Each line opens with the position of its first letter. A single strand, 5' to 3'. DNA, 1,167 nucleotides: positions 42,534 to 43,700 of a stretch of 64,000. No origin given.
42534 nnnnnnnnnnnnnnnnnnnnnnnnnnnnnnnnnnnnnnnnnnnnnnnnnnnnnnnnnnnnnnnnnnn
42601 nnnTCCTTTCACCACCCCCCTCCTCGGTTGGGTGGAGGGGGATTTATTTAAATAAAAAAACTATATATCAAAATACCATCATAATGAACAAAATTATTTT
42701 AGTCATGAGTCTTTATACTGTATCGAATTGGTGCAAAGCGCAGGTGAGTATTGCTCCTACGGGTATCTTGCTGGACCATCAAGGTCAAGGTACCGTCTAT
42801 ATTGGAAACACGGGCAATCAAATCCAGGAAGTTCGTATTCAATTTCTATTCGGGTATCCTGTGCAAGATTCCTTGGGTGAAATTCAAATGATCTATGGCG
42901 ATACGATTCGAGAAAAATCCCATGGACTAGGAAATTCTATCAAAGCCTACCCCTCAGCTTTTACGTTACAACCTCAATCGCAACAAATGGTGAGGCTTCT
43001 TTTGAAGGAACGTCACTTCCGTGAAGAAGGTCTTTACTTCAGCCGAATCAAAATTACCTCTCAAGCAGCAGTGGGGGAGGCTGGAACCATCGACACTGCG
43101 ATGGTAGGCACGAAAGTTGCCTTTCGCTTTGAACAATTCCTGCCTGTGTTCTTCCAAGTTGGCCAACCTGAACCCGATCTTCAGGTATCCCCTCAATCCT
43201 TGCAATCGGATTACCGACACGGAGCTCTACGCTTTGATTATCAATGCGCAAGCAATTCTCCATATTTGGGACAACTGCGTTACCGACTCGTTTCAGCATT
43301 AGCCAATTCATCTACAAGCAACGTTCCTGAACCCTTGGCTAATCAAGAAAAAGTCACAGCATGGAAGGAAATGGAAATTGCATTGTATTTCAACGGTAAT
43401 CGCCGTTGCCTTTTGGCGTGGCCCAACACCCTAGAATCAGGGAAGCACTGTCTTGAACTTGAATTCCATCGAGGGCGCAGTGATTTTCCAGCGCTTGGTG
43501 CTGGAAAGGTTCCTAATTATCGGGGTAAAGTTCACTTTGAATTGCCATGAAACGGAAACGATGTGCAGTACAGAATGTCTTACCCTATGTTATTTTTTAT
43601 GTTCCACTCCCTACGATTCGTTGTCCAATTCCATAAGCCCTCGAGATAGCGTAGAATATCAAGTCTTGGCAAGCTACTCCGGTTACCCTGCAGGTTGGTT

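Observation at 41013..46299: Putative archaic (sigma/Csu-type) chaperone-usher pilus locus with DUF4402/SCPU-like subunits in a Bacteroidota genome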

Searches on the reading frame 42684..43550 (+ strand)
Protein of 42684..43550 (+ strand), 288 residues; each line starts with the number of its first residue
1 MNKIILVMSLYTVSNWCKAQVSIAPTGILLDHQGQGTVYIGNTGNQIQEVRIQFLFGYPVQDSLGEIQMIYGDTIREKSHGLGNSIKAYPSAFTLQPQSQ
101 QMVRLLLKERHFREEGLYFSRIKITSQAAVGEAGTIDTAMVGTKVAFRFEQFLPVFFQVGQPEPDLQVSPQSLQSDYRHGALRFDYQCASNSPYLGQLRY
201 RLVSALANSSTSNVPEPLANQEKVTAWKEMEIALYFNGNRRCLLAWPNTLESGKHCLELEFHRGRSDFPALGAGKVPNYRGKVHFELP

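Call 3: search_protein_families(library=pfam, proteins=[window:42684-43550:+], max_evalue=1)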
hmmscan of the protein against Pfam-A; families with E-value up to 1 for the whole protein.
window:42684-43550:+ (288 aa): 0 families

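Call 4: search_protein_families(library=ncbifam, proteins=[window:42684-43550:+], max_evalue=1)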
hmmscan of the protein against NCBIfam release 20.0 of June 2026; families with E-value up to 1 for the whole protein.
window:42684-43550:+ (288 aa): 3 families
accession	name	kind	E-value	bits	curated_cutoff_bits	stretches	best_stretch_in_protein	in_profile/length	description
TIGR01363.1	strep_his_triad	subfamily_domain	0.088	11.8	33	1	99-133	291-325/348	pneumococcal-type histidine triad protein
NF003776.0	PRK05368.1-3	equivalog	0.2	10.2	358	1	137-195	215-268/353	homoserine O-succinyltransferase MetA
TIGR03145.1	cyt_nit_nrfE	subfamily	0.23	10.1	927.3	1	5-125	465-582/631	heme lyase NrfEFG subunit NrfE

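Call 5: search_solved_structures(query=window:42684-43550:+, max_evalue=10)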
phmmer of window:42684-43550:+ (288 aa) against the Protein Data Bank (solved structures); distinct sequences matched with E-value up to 10: 2.
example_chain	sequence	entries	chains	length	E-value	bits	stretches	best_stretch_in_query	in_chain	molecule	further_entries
4eiu_A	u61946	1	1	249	0.43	13.2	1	74-164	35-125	uncharacterized hypothetical protein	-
5vnz_B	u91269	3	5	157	1.8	11.1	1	146-231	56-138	Ubiquitin-conjugating enzyme E2 N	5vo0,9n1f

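Call 8: find_homologous_proteins(query=window:42684-43550:+, max_evalue=0.001)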
Query window:42684-43550:+ (288 aa): 20 proteins with E <= 0.001 among 418 candidates.
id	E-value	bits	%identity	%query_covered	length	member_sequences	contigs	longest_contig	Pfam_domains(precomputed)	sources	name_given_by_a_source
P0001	4.7e-191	651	99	100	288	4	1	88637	-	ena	-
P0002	3.1e-164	563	86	100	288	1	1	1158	-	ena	-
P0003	5.6e-164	562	86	100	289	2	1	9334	-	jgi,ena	-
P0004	5.6e-164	562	86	100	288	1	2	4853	-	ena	-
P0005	6.1e-164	562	85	100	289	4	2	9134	-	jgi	jgi:P pilus assembly chaperone PapD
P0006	2.2e-163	560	86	100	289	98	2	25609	-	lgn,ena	-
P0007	2.8e-163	560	85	100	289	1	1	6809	-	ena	-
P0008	1.1e-162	558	85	100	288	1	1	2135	-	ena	-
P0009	1.5e-161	554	85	100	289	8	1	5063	-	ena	-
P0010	3.0e-161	553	83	100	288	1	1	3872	-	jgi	jgi:hypothetical protein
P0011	5.3e-154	530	81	98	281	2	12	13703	-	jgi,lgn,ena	-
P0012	2.1e-149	515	80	98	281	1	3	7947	-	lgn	-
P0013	7.0e-148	510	77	100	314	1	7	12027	-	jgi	jgi:P pilus assembly chaperone PapD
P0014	3.7e-145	501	85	90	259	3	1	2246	-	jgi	-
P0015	6.9e-140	483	75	98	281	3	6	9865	-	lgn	-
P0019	5.7e-24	103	27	98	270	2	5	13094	-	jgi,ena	-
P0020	9.5e-21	93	26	93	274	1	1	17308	-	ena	-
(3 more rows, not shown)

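Call 11: search_solved_structures(query=A1, max_evalue=10, show_alignments=2)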
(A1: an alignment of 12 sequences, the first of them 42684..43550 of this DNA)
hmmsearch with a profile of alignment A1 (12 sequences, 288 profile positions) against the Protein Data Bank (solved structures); distinct sequences matched with E-value up to 10: 4.
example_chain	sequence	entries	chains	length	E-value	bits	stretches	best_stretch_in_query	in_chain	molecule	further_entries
3ccf_A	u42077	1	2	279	0.55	12.4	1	74-119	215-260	Cyclopropane-fatty-acyl-phospholipid synthase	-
3gew_B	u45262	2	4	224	0.71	12.1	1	89-122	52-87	Chaperone protein faeE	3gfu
3f65_A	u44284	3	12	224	0.71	12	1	89-122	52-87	Chaperone protein faeE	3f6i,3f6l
4glr_H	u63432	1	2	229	1.3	11.2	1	93-145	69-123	anti-ptau heavy chain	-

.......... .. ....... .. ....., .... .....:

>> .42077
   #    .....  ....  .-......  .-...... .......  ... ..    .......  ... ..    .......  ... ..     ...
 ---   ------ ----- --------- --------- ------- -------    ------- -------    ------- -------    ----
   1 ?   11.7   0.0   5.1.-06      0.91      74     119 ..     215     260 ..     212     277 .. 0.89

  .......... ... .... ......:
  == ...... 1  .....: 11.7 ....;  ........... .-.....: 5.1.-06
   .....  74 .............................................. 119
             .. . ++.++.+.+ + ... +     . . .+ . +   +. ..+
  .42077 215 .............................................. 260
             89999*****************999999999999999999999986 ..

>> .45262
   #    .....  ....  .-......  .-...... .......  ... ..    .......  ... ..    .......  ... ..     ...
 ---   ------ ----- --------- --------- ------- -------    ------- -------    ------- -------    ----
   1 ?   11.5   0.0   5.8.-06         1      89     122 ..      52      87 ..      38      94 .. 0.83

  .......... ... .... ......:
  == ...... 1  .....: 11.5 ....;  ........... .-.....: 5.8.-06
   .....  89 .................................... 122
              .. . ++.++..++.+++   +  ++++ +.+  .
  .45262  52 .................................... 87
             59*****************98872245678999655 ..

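Call 16: find_related_loci(query=A1, collection=genome_contigs, flank=8000)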
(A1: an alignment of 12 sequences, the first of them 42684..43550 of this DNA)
Query A1 (288 aa) in genome_contigs; peptide patterns used: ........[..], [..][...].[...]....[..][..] (x = any residue, [..] = any of these).
48 stretches matched a pattern; 10 encode a relative of the query (tblastn E <= 1e-3); 9 distinct loci.
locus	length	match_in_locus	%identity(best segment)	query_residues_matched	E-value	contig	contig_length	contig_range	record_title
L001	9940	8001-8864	86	1-288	6e-172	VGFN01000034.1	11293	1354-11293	MAG: Bacteroidetes bacterium isolate M_surface_8_m2_110 M_surface_8_m2_110_Ga0194117_10005652, whole genome shotgun sequ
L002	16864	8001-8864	86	1-288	4e-171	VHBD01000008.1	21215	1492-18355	MAG: Sphingomonadales bacterium isolate K_Offshore_surface_m2_088 K_Offshore_surface_m2_088_Ga0194130_10003453, whole ge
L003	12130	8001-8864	81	1-288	1e-166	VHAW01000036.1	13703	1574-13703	MAG: Sphingomonadales bacterium isolate M_DeepCast_50m_m2_146 M_DeepCast_50m_m2_146_Ga0194121_10007893, whole genome sho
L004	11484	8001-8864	65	1-288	9e-124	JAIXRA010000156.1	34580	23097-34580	MAG: Bacteroidetes bacterium isolate C4_MAG_00048 pond_C4_MAG_00048_000000000009, whole genome shotgun sequence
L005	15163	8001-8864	66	1-288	6e-124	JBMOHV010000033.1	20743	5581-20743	MAG: Bacteroidia bacterium isolate Deming_bin.373 contig6528, whole genome shotgun sequence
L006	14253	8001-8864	65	1-288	1e-122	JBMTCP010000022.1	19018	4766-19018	MAG: Bacteroidia bacterium isolate LKB_V4_S16_100percent_par_LKB_V4_S16_metabat.133 NODE_2143_length_19018_cov_9.300902,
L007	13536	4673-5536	65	1-288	8e-122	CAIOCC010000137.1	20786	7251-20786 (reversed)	MAG: uncultured Bacteroidetes bacterium isolate Erken-D2_bin-0845 genome assembly, contig: bin-0845:137/253, whole genom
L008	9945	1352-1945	33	19-214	3e-29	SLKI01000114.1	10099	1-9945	MAG: Balneolaceae bacterium isolate CSSed165cm_266 CSSed16-5cm-25728, whole genome shotgun sequence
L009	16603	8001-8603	28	10-209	8e-22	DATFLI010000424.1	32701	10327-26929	MAG TPA_asm: Balneolaceae bacterium isolate SMAG_U9194 k141_67947, whole genome shotgun sequence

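Call 20: search_protein_families(library=pfam, proteins=[L008:10-420:+, L008:573-1151:+, L008:1253-2113:+, L008:2110-6381:+, L009:7212-7829:+, L009:7941-8795:+, L009:8792-12523:+, L009:3948-4538:+, L009:4531-5058:+], max_evalue=0.1)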
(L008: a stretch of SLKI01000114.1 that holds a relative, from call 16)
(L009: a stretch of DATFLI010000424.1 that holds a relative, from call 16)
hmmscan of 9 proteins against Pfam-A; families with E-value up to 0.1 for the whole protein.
L008:10-420:+ (136 aa): 0 families

L008:573-1151:+ (192 aa): 1 family
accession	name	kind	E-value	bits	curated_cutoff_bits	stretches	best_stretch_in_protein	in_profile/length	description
PF14352.11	DUF4402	-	2e-06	28.9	25.2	1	39-190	1-129/129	Domain of unknown function (DUF4402)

L008:1253-2113:+ (286 aa): 1 family
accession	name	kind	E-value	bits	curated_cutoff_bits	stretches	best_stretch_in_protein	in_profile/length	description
PF00345.26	PapD_N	-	0.025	15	23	0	37-172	3-121/126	Pili and flagellar-assembly chaperone, PapD N-terminal domain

L008:2110-6381:+ (1423 aa): 4 families
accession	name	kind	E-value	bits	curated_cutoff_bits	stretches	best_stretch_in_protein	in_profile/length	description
PF05036.18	SPOR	-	3.9e-22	78.8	21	3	1187-1239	4-56/76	SPOR domain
PF13620.12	CarboxypepD_reg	-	0.0013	19.4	32.3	0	800-836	19-55/82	Carboxypeptidase regulatory-like domain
PF17210.9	SdrD_B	-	0.03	15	29.7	0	304-352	26-72/112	SdrD B-like domain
PF09430.16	EMC7_beta-sandw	-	0.07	13.8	26.6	0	813-843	23-53/122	ER membrane protein complex subunit 7, beta-sandwich domain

L009:7212-7829:+ (205 aa): 2 families
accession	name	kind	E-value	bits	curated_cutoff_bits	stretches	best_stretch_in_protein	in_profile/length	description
PF14352.11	DUF4402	-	5e-05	24.4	25.2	1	64-204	1-129/129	Domain of unknown function (DUF4402)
PF02706.20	Wzz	-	0.021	15.6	25.5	1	28-84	15-71/91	Chain length determinant protein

L009:7941-8795:+ (284 aa): 8 families
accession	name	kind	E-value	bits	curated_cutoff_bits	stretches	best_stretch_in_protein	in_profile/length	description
PF06280.18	fn3_5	-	0.00025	22.2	27.6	1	48-128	12-91/112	Fn3-like domain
PF19190.6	BACON_2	-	0.0014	18.9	25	0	77-135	22-82/94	Viral BACON domain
PF23623.1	GBD_IRG7_N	-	0.0017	18.9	27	1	186-256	19-79/95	IRG7 N-terminal galactose binding domain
PF14524.12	Wzt_C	-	0.0034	17.8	30.4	1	210-260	51-108/143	Wzt C-terminal domain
PF11589.14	DUF3244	-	0.0045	17.4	25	1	208-254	40-82/96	Domain of unknown function (DUF3244)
PF00345.26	PapD_N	-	0.0047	17.3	23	0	32-118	2-75/126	Pili and flagellar-assembly chaperone, PapD N-terminal domain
PF25324.1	DUF7881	-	0.041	14.3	27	0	76-128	17-66/75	Domain of unknown function (DUF7881)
PF13860.13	FlgD_ig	-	0.08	13.4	27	1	186-254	4-72/79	FlgD Ig-like domain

L009:8792-12523:+ (1243 aa): 5 families
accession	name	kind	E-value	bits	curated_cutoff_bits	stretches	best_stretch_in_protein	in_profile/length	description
PF05036.18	SPOR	-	1.5e-09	38.5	21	1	913-966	4-57/76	SPOR domain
PF20009.4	GEVED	-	0.00073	20.7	24.4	0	684-719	2-37/78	GEVED domain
PF13620.12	CarboxypepD_reg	-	0.005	17.6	32.3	0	779-840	2-54/82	Carboxypeptidase regulatory-like domain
PF17802.7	SpaA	-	0.015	15.9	23.1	1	785-838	6-56/91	Prealbumin-like fold domain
PF18079.6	AglB_L1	-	0.034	14.7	23.6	0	309-348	16-59/87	Archaeal glycosylation protein B long peripheral domain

L009:3948-4538:+ (196 aa): 1 family
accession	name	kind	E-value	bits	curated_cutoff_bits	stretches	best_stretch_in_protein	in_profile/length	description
PF14352.11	DUF4402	-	0.0048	18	25.2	0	42-195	6-129/129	Domain of unknown function (DUF4402)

L009:4531-5058:+ (175 aa): 0 families
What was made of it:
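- On Classical CU systems (beta, gamma, kappa, pi): Distant D-like proteins reach only sub-threshold PapD_N scores (E 0.005-0.025, call 20).
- SPOR (peptidoglycan-binding) domains on the C-terminus of the Balneolaceae E-like proteins place that end in the periplasm, as for usher C-terminal domains (call 20).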

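Call 23: predict_structure(alignment_id=A1)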
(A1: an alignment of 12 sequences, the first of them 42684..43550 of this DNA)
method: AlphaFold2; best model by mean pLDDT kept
length: 288 residues; sequences in the alignment: 12
mean_pLDDT: 76.1   pTM: 0.70
mean pLDDT of the five models: 76.1, 73.4, 72.5, 71.5, 47.0
residues with pLDDT >= 90: 39; 70-90: 182; 50-70: 26; < 50: 41
segments of 3 or more residues with pLDDT < 50: 1-3, 6-18, 132-137, 139-143, 208-221
pLDDT, mean of each block of 10 residues (from residue 1): 46 45 86 91 86 85 75 84 84 91 88 84 84 46 63 88 79 78 81 84 64 36 76 82 74 86 80 77 86
secondary structure, 60 per line:
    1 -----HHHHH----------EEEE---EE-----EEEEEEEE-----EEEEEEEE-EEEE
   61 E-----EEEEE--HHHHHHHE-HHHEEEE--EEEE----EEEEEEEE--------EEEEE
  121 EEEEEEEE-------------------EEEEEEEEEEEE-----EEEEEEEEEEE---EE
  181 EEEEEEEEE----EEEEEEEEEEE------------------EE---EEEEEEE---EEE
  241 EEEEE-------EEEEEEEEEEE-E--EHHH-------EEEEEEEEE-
elements in order: H6-10 E21-24 E35-42 E48-55 E57-61 E67-71 H74-80 E86-89 E92-95 E100-107 E116-128 E148-159 E165-175 E179-189 E194-204 E228-234 E238-245 E253-263 E279-287
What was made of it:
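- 42684..43550 (+): Gene D: a 288-aa periplasmic two-domain PapD-like chaperone. Key residues are invariant P90 (kink in strand D1), R104, Y118 and R121 (strand F1), and the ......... strand (149-157, candidate G1 donor strand). The AF2 model has pLDDT 76 and pTM 0.70, with two beta-sandwich domains (call 23).
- On Chaperone-usher pathway (superfamily level): The model has pLDDT 76 (call 23). The model shows a strand break at residues 90-91 (call 23).
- Closest known: Archaic. Different: The chaperone is about 50 residues longer, with inserts at 57-80, 129-147 and 208-221 (call 23).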

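Call 26: fold_search(model_id=the predicted structure, library=pdb)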
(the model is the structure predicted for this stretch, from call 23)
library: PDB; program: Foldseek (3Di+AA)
matches with E <= 10: 1759; with E <= 0.001: 295
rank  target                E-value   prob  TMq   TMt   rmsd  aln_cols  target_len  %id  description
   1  9i25_C                2.8e-09  1.00  0.40  0.44   8.4       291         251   13  WxLIP from Enterococcus faecium locus A bound to long WxL (released 2026-01-28)
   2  9i1y_A                3.6e-09  1.00  0.41  0.43   8.3       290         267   12  WxLIP from Enterococcus faecium (released 2026-01-28)
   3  9i1y_B                9.8e-09  1.00  0.39  0.42   8.2       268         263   13  WxLIP from Enterococcus faecium (released 2026-01-28)
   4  6fjy_A                2.3e-08  1.00  0.41  0.52   9.8       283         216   14  Crystal structure of CsuC-CsuE chaperone-tip adhesion subunit pre-assembly complex from archaic chaperone-usher Csu pi (released 2018-05-16)
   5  4y2o_A                2.5e-08  1.00  0.37  0.47   8.8       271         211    9  Structure of CFA/I pili chaperone-major subunit complex (CfaA-CfaB) (released 2016-08-10)
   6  6k73_B                2.9e-08  1.00  0.39  0.51   9.0       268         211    9  Chaperone-tip adhesin complex is vital for synergistic activation of CFA/I fimbriae biogenesis (released 2020-06-10)
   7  5dfk                  4.9e-08  1.00  0.36  0.51   8.9       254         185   12  Crystal Structure of the Escherichia coli Common Pilus Chaperone, EcpB (released 2015-11-04)
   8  7b0w_C                7.1e-08  1.00  0.41  0.56   9.0       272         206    7  Crystal structure of the E. coli type 1 pilus assembly inhibitor FimI bound to FimC (released 2021-12-08)
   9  9fxs_C                7.5e-08  1.00  0.40  0.56   9.1       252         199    8  Cryo-EM structure of the type 1 pilus complex including pilus rod and FimI-bound assembly platform after incorporation (released 2025-06-04)
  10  5ghu                  7.5e-08  1.00  0.44  0.60   6.9       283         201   11  Crystal structure of YadV chaperone at 1.63 Angstrom (released 2017-06-28)
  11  3sqb_A                9.2e-08  1.00  0.41  0.59   8.4       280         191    7  Structure of the major type 1 pilus subunit FimA bound to the FimC chaperone (released 2012-05-30)
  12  3sqb_C                1.1e-07  1.00  0.40  0.56   9.1       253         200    8  Structure of the major type 1 pilus subunit FimA bound to the FimC chaperone (released 2012-05-30)
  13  1qpp_B                1.8e-07  1.00  0.38  0.49  10.9       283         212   13  CRYSTAL STRUCTURES OF SELF CAPPING PAPD CHAPERONE HOMODIMERS (released 1999-07-07)
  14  3jwn_C                2.1e-07  1.00  0.41  0.57   9.0       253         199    8  Complex of FimC, FimF, FimG and FimH (released 2010-06-16)
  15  6fqa_A                2.2e-07  1.00  0.41  0.50  10.7       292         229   12  Crystal structure of the CsuC-CsuA/B chaperone-subunit preassembly complex of the archaic chaperone-usher Csu pili of  (released 2018-09-26)
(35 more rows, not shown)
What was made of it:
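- Foldseek gives probability 1.0 for dozens of CU chaperones (call 26). Some known CU systems make non-pilus polymers; this rests on established knowledge of Caf1, whose chaperone Caf1M is among the fold hits (call 26).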

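Call 48: find_encoding_contigs(protein=P0020, flank=8000, max_places=3)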
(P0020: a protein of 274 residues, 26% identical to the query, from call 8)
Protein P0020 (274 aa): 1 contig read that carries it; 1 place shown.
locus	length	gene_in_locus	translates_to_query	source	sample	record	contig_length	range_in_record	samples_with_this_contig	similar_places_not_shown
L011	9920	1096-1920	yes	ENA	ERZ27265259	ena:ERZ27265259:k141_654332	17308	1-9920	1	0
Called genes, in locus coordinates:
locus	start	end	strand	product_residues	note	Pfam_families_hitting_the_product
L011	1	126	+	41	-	?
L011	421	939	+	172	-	PF14352:DUF4402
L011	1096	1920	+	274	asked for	-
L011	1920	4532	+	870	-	PF13620:CarboxypepD_reg (faint)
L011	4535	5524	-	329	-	PF00248:Aldo_ket_red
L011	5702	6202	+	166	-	-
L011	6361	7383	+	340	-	PF01073:3Beta_HSD, PF01370:Epimerase, PF02719:Polysacc_synt_2, PF04321:RmlD_sub_bind (weak), PF07993:NAD_binding_4 (faint), PF16363:GDP_Man_Dehyd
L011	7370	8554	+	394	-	PF00155:Aminotran_1_2, PF00266:Aminotran_5 (weak)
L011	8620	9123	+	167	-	-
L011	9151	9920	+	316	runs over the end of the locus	PF02541:Ppx-GppA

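Call 49: find_encoding_contigs(protein=P0019, flank=8000, max_places=3)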
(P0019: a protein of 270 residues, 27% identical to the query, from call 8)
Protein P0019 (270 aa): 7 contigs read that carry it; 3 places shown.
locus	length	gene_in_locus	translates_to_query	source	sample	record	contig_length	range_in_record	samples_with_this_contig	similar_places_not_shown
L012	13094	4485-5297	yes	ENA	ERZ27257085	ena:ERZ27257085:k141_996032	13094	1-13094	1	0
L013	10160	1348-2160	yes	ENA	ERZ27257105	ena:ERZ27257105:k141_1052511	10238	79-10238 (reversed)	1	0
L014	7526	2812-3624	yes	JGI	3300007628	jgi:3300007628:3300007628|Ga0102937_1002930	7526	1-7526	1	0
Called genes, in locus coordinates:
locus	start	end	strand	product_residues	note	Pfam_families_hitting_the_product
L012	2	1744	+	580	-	?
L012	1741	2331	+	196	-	PF14352:DUF4402 (faint)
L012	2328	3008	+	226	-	-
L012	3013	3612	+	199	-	-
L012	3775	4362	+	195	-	PF14352:DUF4402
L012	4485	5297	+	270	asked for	-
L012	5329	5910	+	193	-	-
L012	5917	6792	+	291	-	-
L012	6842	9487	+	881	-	PF13620:CarboxypepD_reg (faint)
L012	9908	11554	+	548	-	PF08447:PAS_3, PF01590:GAF (weak), PF00512:HisKA, PF02518:HATPase_c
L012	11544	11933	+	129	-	PF00072:Response_reg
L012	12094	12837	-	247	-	PF00072:Response_reg, PF00165:HTH_AraC (weak), PF12833:HTH_18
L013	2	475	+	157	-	?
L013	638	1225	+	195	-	PF14352:DUF4402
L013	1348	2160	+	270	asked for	-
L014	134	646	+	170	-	PF14352:DUF4402 (faint)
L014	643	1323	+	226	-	-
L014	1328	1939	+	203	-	-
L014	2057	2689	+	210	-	PF14352:DUF4402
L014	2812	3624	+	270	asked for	-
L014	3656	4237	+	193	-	-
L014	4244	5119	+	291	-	-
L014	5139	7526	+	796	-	?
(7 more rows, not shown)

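Call 56: search_protein_families(library=pfam, proteins=[L012:5329-5910:+, L012:5917-6792:+, L012:6842-9487:+, L012:2328-3008:+, L012:3013-3612:+, L011:1920-4532:+, L011:1096-1920:+, L012:4485-5297:+], max_evalue=0.1)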
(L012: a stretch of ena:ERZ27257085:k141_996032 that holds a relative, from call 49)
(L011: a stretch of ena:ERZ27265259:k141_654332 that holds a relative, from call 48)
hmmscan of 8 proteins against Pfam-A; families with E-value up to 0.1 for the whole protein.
L012:5329-5910:+ (193 aa): 0 families

L012:5917-6792:+ (291 aa): 1 family
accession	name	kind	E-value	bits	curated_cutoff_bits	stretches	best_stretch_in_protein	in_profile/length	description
PF22076.2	Cep192_D6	-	0.02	15.5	35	0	103-139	45-82/101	Cep192 domain 6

L012:6842-9487:+ (881 aa): 5 families
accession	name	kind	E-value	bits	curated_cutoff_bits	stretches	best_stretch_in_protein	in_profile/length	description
PF13620.12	CarboxypepD_reg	-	7.1e-07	29.9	32.3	1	775-833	2-57/82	Carboxypeptidase regulatory-like domain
PF09430.16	EMC7_beta-sandw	-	0.013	16.1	26.6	0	807-837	22-52/122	ER membrane protein complex subunit 7, beta-sandwich domain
PF16355.11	DUF4982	-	0.062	13.7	23.9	0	308-352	14-58/61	Domain of unknown function (DUF4982)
PF17210.9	SdrD_B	-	0.089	13.4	29.7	0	784-834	18-68/112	SdrD B-like domain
PF07833.16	Cu_amine_oxidN1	-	0.098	13.1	24.2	0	54-147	17-107/108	Copper amine oxidase N-terminal domain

L012:2328-3008:+ (226 aa): 0 families

L012:3013-3612:+ (199 aa): 0 families

L011:1920-4532:+ (870 aa): 2 families
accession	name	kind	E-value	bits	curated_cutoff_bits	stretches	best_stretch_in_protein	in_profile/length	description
PF13620.12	CarboxypepD_reg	-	1e-05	26.2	32.3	1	790-833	12-55/82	Carboxypeptidase regulatory-like domain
PF17210.9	SdrD_B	-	7.3e-05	23.4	29.7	0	790-835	22-67/112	SdrD B-like domain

L011:1096-1920:+ (274 aa): 0 families

L012:4485-5297:+ (270 aa): 2 families
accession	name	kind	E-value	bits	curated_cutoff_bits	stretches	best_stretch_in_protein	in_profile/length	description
PF06280.18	fn3_5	-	0.029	15.5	27.6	1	34-107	13-81/112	Fn3-like domain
PF22060.2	Cep192_D1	-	0.036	14.3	27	1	85-135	62-110/123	Cep192 domain 1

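Call 111: search_solved_structures(query=A8, max_evalue=1, show_alignments=0)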
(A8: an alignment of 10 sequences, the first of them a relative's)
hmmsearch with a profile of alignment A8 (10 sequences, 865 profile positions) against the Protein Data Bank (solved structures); distinct sequences matched with E-value up to 1: 8.
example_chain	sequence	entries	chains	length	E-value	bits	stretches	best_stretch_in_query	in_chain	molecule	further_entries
7dm0_A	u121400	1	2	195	2.4e-09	38.8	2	279-348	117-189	Biofilm-associated surface protein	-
6m3a_A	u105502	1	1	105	0.00054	21.1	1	280-349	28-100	Biofilm-associated surface protein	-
9c7v_B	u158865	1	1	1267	0.0055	17.8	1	750-816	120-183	BOS complex subunit NOMO2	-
1lwu_A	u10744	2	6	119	0.19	12.7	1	565-618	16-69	Fibrinogen alpha-1 chain | Fibrin alpha-1 chain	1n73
3s3y_A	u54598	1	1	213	0.29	12.1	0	591-665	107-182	TANDEM CYANOVIRIN-N DIMER CVN2L0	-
4gp0_A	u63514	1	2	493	0.34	11.9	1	365-565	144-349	Fascin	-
4eiu_A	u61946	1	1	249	0.38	11.7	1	771-819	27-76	uncharacterized hypothetical protein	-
3s3z_A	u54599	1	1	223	0.97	10.4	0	620-665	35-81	Tandem Cyanovirin-N Dimer CVN2L10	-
